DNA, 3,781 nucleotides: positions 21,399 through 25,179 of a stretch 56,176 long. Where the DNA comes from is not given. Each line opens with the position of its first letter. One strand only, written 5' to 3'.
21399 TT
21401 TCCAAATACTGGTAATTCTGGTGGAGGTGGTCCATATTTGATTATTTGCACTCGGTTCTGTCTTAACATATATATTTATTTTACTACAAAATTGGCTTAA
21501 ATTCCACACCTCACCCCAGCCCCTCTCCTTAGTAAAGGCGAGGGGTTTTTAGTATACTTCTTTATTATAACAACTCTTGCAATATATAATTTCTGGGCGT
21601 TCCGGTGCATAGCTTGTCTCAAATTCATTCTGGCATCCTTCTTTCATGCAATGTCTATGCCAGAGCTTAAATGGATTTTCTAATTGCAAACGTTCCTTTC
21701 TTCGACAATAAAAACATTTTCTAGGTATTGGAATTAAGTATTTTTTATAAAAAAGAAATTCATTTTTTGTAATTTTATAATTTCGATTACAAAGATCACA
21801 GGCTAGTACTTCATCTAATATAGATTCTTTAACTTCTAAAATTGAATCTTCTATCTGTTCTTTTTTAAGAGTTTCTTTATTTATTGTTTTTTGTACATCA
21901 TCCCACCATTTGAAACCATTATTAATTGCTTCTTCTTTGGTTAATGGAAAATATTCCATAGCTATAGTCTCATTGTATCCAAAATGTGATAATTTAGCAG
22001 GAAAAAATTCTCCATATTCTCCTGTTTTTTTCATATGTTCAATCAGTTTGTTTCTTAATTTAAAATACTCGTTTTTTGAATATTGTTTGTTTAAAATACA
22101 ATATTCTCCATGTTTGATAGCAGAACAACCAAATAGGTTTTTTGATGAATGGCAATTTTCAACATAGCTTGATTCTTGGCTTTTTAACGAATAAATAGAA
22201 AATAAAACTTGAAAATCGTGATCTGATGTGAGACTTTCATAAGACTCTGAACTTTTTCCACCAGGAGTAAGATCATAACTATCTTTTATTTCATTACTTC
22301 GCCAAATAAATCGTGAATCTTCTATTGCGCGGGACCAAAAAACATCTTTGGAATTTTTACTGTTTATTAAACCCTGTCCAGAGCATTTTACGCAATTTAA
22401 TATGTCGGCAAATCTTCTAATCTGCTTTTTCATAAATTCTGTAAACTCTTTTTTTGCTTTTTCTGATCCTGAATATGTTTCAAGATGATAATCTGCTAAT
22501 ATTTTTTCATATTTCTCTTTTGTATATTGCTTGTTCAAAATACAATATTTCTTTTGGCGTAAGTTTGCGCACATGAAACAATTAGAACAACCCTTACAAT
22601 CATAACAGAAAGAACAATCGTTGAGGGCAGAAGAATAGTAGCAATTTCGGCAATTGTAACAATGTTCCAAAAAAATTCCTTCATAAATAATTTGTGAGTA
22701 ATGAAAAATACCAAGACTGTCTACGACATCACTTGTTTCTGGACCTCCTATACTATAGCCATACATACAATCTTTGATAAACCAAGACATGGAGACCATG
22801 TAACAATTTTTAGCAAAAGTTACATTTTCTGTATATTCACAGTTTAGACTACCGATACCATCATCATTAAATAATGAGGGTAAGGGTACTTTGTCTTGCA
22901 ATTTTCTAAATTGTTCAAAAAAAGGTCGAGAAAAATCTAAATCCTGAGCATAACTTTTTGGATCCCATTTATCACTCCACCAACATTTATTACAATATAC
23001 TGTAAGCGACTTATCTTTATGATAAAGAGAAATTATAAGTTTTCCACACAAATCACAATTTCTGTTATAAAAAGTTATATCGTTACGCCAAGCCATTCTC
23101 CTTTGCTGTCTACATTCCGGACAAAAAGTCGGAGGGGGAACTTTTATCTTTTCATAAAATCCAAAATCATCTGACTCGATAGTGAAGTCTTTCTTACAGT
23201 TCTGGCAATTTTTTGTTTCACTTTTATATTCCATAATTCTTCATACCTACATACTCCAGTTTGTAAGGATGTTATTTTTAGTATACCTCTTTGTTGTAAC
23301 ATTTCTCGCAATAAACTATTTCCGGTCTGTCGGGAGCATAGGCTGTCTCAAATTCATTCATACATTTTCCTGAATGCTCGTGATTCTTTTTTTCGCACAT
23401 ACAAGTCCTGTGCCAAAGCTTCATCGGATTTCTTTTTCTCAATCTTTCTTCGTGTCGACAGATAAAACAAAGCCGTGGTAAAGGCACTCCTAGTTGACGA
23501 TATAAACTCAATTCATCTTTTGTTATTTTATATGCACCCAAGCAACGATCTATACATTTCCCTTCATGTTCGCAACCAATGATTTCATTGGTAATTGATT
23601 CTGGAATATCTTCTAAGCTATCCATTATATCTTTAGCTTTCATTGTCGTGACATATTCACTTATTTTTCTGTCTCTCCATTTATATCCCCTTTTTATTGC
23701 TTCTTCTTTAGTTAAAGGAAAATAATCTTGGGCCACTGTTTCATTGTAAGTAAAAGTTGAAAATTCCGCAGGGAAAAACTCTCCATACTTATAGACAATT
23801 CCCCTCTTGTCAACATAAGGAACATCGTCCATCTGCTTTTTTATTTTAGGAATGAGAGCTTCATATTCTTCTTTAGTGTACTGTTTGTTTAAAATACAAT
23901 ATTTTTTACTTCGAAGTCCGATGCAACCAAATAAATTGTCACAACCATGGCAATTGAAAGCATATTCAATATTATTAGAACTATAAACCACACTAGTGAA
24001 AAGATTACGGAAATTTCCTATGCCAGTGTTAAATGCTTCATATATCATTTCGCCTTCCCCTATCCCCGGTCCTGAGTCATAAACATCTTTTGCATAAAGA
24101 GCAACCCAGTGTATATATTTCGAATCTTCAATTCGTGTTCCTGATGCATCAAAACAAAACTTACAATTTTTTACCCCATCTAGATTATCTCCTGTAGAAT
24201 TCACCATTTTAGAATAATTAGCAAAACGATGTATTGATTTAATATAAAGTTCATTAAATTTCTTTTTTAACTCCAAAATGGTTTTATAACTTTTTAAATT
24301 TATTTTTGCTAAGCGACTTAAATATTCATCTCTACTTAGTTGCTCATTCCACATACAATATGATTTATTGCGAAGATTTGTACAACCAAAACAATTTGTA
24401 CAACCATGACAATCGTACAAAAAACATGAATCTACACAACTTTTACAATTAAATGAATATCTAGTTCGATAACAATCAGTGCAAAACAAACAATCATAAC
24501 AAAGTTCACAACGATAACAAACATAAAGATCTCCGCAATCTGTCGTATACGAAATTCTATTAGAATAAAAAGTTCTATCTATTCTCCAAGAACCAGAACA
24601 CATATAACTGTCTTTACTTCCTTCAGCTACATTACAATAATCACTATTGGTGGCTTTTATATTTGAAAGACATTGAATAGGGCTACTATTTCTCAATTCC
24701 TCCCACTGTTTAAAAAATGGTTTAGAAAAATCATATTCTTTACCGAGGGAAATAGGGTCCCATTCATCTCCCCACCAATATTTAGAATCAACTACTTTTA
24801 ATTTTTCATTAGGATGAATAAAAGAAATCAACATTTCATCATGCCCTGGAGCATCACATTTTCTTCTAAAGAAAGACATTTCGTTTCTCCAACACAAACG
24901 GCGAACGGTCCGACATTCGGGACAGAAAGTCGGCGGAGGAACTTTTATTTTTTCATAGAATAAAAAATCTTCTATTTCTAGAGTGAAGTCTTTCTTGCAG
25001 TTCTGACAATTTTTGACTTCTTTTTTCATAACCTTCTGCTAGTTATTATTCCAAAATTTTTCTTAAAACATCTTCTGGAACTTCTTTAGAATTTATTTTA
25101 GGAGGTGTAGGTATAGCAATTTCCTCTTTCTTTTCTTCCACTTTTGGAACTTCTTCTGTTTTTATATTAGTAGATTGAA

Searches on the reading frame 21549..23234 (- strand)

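Call 9: search_protein_families(library=pfam, proteins=[window:21549-23234:-], max_evalue=0.001)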
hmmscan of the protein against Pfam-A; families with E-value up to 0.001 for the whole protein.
window:21549-23234:- (561 aa): 0 families

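Call 10: search_protein_families(library=phrogs, proteins=[window:21549-23234:-], max_evalue=0.1)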
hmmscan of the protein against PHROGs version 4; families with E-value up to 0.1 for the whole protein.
window:21549-23234:- (561 aa): 2 families
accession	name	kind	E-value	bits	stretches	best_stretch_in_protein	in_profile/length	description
phrog_15341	-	unknown function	0.0019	18.7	1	125-318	38-225/276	-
phrog_16376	-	unknown function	0.086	13.9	0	38-67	17-45/56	-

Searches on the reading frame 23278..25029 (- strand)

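Call 3: search_protein_families(library=pfam, proteins=[window:23278-25029:-], max_evalue=1)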
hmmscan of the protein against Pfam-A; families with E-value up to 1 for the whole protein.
window:23278-25029:- (583 aa): 0 families

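Call 4: search_protein_families(library=ncbifam, proteins=[window:23278-25029:-], max_evalue=1)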
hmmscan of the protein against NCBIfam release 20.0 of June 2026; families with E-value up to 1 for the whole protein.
window:23278-25029:- (583 aa): 0 families

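Call 5: search_protein_families(library=padloc, proteins=[window:23278-25029:-], max_evalue=1)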
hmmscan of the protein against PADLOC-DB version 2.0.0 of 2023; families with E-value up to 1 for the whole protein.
window:23278-25029:- (583 aa): 0 families

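Call 10: search_protein_families(library=phrogs, proteins=[window:23278-25029:-], max_evalue=0.1)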
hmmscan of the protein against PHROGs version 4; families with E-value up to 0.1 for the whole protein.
window:23278-25029:- (583 aa): 1 family
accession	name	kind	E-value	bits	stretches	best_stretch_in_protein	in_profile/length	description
phrog_9336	-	unknown function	0.02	15.6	1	21-59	154-191/198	-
